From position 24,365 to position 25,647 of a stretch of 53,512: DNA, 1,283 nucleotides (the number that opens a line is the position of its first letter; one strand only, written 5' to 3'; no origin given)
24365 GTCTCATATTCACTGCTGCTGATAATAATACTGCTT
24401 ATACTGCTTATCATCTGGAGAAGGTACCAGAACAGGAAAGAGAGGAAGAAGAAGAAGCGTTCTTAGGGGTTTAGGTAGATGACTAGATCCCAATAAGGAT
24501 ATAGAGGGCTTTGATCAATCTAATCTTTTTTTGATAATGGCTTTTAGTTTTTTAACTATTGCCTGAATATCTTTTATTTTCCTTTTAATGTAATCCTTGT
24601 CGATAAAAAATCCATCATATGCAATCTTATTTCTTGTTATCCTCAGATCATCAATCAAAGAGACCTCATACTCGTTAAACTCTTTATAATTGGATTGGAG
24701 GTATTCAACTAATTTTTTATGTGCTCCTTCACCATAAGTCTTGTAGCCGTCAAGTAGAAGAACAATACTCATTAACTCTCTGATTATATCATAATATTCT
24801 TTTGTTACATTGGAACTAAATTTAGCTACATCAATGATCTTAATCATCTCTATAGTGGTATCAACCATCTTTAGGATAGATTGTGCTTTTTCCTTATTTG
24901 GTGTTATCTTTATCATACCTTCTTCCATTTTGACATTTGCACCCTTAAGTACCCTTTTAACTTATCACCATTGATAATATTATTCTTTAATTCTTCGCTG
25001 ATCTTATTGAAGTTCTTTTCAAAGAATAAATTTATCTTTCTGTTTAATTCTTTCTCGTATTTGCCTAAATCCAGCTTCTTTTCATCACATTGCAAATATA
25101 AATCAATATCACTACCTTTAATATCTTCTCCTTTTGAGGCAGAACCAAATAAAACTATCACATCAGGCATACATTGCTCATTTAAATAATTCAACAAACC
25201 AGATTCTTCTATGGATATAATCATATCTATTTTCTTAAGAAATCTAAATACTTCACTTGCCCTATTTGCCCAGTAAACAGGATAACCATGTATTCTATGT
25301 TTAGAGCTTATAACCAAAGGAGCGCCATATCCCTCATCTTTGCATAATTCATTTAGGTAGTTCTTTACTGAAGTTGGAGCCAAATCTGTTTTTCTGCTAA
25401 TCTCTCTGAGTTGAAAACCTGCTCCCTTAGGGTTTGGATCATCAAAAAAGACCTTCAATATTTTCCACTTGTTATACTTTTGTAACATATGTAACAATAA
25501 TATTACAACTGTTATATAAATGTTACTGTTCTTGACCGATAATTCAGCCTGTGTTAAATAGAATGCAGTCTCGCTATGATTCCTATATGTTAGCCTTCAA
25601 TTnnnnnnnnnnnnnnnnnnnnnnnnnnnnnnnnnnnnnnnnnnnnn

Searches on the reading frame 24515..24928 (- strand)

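Call 30: search_protein_families(library=pfam, proteins=[window:24515-24928:-], max_evalue=0.01)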
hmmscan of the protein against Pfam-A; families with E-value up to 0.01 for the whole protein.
window:24515-24928:- (137 aa): 0 families

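Call 88: search_protein_families(library=padloc, proteins=[window:24515-24928:-], max_evalue=0.001)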
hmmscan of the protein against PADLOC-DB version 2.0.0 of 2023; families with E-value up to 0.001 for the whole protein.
window:24515-24928:- (137 aa): 4 families
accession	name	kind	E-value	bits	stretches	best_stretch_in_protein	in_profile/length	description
PDLC04379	PDC-M05B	-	1.8e-08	32.5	1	8-134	11-139/147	-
PDLC04375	PDC-M05B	-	7.2e-05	21.1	1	7-107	25-124/151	-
PDLC04374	PDC-M05B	-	0.00062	18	1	9-131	16-133/146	-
PDLC04376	PDC-M05B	-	0.00076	17.7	0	46-133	31-119/121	-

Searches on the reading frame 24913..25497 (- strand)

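Call 30: search_protein_families(library=pfam, proteins=[window:24913-25497:-], max_evalue=0.01)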
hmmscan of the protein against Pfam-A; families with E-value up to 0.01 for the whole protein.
window:24913-25497:- (194 aa): 5 families
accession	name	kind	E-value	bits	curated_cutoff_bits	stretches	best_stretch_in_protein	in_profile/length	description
PF18765.7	Polbeta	-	1.5e-07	31.9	26.9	1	103-178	5-84/93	Polymerase beta, Nucleotidyltransferase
PF01909.29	NTP_transf_2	-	2.9e-05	24.8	21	1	112-162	15-76/93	Nucleotidyltransferase domain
PF22600.2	MTPAP-like_central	-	0.0018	18.8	27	1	109-159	37-84/139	Poly(A) RNA polymerase, mitochondrial-like, central palm domain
PF13412.12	HTH_24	-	0.0026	17.7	21.9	0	31-54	21-44/48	Winged helix-turn-helix DNA-binding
PF18664.7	CdiA_C_tRNase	-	0.0081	16.9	26.5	0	125-179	35-82/116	CdiA C-terminal tRNase domain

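Call 88: search_protein_families(library=padloc, proteins=[window:24913-25497:-], max_evalue=0.001)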
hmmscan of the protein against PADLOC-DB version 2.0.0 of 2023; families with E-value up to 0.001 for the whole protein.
window:24913-25497:- (194 aa): 5 families
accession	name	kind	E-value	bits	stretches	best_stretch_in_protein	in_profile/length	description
PDLC04368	PDC-M05A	-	9.2e-11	39.9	1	4-158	9-161/201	-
PDLC04906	PDC-S09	-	2.3e-06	25.9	1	113-175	26-92/98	-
PDLC04904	PDC-S09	-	9.9e-06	23.7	1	112-157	26-77/104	-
PDLC04902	PDC-S09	-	6.6e-05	21.2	1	114-152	24-65/97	-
PDLC04369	PDC-M05A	-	0.00048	17.8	0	10-138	15-130/201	-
